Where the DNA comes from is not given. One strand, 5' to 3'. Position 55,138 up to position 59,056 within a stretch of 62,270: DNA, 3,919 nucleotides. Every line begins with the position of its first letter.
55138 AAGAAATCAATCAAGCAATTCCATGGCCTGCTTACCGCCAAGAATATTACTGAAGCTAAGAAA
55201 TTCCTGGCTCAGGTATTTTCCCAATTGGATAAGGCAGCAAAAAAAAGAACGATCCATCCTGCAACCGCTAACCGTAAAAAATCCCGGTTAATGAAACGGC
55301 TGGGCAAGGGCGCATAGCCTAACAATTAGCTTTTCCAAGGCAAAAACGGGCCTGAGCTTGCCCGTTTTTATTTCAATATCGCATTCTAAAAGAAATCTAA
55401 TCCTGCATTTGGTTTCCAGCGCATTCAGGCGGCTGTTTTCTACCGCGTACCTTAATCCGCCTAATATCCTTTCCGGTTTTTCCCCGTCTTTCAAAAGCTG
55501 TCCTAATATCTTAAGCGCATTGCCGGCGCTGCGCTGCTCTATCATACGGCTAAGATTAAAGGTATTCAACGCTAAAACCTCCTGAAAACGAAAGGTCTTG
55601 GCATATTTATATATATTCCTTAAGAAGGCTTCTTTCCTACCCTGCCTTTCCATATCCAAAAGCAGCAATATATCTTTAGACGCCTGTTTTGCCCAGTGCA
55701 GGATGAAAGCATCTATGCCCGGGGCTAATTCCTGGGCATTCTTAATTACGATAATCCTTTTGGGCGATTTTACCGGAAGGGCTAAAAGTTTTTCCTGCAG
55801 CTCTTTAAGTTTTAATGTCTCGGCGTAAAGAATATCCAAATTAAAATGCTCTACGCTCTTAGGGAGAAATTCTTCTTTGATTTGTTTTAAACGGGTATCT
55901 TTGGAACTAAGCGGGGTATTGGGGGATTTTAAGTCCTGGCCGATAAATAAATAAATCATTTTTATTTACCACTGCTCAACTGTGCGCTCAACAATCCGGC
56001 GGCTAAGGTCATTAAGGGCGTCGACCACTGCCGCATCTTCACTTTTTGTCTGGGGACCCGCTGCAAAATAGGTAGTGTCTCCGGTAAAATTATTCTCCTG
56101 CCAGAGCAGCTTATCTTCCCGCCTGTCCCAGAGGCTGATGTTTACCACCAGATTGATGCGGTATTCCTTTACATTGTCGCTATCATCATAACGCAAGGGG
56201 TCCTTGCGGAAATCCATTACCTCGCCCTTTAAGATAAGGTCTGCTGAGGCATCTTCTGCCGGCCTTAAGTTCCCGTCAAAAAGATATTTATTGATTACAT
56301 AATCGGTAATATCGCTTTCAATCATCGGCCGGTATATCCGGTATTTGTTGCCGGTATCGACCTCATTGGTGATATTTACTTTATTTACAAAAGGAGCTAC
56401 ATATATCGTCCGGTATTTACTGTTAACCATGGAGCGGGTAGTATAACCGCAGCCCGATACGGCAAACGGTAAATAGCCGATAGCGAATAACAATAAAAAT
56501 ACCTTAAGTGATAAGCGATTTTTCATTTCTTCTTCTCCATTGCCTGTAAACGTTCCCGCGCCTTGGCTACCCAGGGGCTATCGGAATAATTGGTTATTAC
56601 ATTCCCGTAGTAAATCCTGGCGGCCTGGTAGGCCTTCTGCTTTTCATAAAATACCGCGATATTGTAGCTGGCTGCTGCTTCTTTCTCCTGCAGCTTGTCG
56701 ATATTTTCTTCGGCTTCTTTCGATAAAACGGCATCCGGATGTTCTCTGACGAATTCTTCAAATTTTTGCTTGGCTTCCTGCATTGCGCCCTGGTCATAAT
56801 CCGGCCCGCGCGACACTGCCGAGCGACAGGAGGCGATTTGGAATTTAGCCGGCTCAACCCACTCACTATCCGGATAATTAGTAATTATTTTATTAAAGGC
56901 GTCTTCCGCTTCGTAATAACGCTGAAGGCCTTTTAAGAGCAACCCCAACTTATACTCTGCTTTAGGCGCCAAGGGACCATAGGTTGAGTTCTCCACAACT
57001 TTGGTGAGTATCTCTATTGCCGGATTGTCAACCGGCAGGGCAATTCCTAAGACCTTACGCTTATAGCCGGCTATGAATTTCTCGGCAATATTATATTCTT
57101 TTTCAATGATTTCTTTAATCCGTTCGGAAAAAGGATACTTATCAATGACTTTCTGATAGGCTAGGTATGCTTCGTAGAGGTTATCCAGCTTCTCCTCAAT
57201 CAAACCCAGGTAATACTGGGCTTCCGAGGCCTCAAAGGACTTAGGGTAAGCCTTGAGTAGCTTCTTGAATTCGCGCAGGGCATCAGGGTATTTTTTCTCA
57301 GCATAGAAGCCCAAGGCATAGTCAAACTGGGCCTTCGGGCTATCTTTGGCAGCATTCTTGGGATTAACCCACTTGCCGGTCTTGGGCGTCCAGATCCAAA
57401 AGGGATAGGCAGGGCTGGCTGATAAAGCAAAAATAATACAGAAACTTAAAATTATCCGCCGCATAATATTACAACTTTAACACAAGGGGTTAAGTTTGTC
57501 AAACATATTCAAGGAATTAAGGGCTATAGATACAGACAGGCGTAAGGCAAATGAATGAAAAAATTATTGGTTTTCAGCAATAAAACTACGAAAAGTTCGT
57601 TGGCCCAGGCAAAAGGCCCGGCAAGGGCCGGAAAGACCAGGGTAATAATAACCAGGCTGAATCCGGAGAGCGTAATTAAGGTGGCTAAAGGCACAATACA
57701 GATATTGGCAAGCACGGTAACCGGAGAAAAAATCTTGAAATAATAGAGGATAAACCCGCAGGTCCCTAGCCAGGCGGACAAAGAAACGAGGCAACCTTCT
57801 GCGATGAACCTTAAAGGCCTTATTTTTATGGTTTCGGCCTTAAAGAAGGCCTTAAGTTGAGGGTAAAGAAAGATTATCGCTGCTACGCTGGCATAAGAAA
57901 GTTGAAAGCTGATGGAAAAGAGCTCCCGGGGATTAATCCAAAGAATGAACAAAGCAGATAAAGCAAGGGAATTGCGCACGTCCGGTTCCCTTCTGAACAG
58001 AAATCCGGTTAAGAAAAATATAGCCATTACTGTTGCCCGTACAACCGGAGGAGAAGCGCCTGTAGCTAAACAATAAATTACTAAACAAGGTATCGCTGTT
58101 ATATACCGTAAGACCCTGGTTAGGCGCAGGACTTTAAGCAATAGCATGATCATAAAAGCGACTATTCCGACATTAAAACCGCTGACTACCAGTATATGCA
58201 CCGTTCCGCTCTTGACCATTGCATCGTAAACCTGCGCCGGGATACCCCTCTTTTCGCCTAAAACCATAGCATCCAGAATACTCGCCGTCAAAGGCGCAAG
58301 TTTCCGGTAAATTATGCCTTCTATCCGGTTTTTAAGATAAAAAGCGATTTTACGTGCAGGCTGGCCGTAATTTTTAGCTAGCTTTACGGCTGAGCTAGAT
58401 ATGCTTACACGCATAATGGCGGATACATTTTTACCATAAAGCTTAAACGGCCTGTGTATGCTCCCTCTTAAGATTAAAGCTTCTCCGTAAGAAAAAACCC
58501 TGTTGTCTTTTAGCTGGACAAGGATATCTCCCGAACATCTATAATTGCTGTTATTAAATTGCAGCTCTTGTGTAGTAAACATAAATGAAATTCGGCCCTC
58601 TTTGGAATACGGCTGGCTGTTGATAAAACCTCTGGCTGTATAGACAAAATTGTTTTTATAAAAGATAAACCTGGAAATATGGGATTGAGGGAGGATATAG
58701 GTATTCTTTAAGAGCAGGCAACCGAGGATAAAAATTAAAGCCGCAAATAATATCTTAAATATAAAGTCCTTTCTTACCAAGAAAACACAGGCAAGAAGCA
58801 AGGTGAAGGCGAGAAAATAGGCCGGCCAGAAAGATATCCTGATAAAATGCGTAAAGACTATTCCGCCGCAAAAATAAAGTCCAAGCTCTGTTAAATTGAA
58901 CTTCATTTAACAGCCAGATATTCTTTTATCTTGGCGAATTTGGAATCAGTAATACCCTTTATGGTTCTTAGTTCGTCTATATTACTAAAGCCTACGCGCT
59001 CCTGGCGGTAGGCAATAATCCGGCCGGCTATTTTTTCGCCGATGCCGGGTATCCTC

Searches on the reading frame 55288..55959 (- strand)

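Call 62: search_protein_families(library=pfam, proteins=[window:55288-55959:-], max_evalue=0.00001)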
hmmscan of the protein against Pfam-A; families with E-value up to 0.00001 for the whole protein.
window:55288-55959:- (223 aa): 1 family
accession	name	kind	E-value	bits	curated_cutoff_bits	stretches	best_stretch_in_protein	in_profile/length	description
PF21694.2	DNA_pol3_delta_C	-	2.5e-07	31.2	27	0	132-167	3-38/121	DNA polymerase III delta subunit, C-terminal domain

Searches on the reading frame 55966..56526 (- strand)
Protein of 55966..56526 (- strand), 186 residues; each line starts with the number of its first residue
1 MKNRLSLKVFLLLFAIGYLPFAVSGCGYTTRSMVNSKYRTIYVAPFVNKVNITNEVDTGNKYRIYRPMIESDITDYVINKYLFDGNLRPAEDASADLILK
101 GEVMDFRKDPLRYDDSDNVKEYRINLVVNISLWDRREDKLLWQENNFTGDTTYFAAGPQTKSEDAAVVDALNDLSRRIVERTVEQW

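Call 62: search_protein_families(library=pfam, proteins=[window:55966-56526:-], max_evalue=0.00001)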
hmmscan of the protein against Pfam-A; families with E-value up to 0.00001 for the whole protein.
window:55966-56526:- (186 aa): 1 family
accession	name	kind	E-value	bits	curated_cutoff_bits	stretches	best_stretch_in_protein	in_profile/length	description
PF04390.17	LptE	-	1.2e-11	45.7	23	1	39-181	2-117/118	Lipopolysaccharide-assembly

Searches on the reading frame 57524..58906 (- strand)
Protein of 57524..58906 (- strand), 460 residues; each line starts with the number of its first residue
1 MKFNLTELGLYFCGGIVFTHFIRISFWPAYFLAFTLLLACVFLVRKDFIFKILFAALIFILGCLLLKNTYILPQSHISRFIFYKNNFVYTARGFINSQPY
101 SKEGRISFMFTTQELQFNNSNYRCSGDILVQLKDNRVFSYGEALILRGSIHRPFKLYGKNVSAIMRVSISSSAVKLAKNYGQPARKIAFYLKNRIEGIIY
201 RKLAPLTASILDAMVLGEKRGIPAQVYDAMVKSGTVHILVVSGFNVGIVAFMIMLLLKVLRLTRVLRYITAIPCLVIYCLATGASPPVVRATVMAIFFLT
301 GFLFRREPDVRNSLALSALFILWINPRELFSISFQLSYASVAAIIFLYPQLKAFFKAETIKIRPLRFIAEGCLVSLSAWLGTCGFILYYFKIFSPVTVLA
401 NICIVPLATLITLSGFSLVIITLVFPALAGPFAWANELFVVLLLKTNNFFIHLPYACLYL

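Call 62: search_protein_families(library=pfam, proteins=[window:57524-58906:-], max_evalue=0.00001)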
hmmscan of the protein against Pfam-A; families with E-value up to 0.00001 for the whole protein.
window:57524-58906:- (460 aa): 2 families
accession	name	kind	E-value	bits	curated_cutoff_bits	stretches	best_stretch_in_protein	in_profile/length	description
PF03772.21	Competence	-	4.2e-59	200.6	23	1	214-458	1-243/270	Competence protein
PF13567.11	DUF4131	-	7.4e-12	45.7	31.6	1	26-153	7-133/165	Domain of unknown function (DUF4131)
